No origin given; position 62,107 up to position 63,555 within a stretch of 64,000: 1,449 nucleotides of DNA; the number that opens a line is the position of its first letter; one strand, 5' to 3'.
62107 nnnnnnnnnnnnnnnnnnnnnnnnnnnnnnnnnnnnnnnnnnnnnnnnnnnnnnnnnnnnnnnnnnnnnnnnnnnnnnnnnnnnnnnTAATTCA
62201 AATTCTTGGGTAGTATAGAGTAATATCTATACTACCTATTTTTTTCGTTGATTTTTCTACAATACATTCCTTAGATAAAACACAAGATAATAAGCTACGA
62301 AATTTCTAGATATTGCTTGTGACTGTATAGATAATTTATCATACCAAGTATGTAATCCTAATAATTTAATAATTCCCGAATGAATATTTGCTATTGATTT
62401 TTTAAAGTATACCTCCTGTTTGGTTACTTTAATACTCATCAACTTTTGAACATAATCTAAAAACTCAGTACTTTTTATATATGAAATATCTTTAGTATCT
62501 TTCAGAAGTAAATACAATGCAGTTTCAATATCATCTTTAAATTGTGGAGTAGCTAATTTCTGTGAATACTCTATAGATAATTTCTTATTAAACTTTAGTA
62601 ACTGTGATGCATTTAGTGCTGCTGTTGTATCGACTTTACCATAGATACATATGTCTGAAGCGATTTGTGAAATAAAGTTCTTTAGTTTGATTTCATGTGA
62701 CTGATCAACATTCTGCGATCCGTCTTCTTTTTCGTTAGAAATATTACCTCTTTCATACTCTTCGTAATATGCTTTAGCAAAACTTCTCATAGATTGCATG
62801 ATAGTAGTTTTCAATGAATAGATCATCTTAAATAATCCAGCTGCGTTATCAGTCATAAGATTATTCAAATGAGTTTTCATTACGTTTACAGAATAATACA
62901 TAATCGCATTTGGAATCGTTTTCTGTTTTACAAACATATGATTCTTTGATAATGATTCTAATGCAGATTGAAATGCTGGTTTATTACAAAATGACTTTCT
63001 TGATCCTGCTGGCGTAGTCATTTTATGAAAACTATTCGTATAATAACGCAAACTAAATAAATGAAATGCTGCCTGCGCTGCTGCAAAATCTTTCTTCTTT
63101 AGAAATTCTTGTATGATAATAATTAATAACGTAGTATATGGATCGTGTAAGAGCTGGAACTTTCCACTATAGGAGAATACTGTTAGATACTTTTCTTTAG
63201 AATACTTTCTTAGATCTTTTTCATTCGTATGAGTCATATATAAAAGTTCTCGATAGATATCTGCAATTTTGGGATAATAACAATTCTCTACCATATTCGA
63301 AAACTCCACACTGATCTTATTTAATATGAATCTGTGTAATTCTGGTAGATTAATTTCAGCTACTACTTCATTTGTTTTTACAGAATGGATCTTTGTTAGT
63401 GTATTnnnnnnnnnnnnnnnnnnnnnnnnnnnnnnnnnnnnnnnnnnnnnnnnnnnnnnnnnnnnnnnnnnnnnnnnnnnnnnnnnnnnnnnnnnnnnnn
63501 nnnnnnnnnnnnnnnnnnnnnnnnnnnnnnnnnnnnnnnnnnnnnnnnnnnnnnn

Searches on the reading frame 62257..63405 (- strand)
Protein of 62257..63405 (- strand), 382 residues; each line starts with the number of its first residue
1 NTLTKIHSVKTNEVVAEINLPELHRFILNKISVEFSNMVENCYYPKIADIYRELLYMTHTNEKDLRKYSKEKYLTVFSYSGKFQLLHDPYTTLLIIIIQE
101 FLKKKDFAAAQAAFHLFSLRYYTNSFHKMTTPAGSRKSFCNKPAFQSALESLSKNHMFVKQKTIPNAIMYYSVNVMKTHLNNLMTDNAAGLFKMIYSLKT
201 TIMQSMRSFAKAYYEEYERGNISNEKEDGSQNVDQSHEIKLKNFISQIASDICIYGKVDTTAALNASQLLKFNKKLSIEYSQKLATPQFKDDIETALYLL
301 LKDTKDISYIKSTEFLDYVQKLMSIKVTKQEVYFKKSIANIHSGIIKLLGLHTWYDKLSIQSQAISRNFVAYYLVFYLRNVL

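Call 98: find_encoding_contigs(protein=window:62257-63405:-, flank=10000, max_places=1)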
Protein window:62257-63405:- (382 aa): no gene with exactly this product is on record in the collection.
